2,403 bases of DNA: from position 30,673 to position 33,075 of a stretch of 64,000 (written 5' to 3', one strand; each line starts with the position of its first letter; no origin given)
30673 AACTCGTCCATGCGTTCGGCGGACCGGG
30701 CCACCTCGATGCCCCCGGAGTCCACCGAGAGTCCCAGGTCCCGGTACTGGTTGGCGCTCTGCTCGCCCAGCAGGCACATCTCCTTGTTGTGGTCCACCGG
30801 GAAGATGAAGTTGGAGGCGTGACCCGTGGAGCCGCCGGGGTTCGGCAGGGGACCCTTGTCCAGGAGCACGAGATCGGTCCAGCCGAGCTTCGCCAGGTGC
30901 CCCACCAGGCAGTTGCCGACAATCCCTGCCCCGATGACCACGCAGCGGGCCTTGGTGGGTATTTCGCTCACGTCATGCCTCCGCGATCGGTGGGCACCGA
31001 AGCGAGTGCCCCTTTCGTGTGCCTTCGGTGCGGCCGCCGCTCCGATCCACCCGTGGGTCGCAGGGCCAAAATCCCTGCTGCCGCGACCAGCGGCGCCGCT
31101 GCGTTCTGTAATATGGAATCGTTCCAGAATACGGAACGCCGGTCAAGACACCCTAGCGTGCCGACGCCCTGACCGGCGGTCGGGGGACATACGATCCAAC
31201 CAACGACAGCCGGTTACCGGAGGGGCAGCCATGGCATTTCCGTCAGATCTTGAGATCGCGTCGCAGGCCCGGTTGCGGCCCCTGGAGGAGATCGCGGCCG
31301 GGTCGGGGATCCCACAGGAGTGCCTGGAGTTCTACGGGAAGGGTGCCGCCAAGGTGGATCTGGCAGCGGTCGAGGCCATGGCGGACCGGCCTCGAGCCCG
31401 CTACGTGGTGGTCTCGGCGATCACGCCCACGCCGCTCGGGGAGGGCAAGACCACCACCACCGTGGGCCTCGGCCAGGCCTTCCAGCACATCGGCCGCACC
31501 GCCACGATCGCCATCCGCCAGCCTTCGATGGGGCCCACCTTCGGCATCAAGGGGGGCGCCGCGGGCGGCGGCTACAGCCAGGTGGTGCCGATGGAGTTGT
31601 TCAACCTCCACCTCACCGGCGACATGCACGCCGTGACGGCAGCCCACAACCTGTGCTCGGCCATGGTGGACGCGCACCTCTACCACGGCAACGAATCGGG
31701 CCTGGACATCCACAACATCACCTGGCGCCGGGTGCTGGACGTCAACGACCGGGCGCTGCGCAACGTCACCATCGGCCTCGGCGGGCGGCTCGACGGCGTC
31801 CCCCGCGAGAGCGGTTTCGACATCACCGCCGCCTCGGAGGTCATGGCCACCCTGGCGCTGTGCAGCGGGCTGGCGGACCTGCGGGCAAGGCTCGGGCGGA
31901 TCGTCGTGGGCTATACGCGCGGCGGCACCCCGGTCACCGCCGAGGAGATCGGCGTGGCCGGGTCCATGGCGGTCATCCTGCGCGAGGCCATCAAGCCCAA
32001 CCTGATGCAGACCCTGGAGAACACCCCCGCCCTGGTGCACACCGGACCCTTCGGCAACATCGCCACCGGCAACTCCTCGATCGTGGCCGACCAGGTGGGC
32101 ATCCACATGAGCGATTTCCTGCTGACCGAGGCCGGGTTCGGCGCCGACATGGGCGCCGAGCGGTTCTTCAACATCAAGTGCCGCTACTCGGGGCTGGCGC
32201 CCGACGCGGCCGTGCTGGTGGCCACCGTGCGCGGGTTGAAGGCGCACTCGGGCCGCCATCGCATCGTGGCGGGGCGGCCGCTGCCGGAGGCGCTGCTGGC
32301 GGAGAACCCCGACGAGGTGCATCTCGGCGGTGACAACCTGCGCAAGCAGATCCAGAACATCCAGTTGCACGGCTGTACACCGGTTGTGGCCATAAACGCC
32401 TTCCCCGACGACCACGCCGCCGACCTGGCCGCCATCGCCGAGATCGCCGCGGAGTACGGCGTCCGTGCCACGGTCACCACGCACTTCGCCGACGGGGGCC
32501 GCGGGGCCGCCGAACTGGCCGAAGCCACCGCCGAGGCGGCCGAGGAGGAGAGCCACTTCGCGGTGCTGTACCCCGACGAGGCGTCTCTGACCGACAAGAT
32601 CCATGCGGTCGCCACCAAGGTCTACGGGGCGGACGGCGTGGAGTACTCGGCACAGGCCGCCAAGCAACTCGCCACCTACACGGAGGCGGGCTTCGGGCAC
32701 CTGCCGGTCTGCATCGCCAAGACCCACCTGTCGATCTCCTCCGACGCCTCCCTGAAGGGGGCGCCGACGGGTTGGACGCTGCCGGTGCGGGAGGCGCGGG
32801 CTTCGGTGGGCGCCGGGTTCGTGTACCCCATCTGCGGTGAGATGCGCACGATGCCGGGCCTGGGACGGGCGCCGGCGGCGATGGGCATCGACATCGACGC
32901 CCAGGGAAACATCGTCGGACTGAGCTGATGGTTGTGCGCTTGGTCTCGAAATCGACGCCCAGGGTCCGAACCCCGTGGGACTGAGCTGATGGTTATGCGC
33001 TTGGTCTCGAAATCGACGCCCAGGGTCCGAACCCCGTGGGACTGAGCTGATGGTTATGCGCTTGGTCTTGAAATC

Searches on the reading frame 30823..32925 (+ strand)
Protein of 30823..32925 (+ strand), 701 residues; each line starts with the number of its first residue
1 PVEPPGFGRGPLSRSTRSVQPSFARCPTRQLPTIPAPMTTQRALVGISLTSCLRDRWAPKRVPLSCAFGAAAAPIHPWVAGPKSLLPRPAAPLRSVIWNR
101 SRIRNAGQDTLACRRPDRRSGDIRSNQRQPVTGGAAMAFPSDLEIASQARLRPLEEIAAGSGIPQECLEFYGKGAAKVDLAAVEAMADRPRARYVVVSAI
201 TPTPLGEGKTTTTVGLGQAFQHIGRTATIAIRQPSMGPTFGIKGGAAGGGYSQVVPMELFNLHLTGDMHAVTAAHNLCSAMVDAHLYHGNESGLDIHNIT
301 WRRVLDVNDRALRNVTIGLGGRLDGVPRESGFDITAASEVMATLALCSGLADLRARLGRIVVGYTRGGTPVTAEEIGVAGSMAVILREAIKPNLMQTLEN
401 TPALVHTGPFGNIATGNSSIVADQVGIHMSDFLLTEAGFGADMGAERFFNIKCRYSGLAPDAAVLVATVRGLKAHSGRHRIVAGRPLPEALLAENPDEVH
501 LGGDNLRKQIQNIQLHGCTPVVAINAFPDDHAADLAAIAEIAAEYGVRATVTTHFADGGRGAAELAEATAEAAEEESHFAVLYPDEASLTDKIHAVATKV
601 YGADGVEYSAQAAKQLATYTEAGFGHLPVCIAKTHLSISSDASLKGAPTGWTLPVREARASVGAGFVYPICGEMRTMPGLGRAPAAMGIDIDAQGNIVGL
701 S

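Call 10: search_protein_families(library=pfam, proteins=[window:30823-32925:+], max_evalue=0.001)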
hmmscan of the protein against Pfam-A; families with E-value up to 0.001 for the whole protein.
window:30823-32925:+ (701 aa): 1 family
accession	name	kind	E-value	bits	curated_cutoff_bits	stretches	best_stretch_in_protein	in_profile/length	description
PF01268.25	FTHFS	-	2.7e-243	808.7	27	1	141-701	2-556/556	Formate--tetrahydrofolate ligase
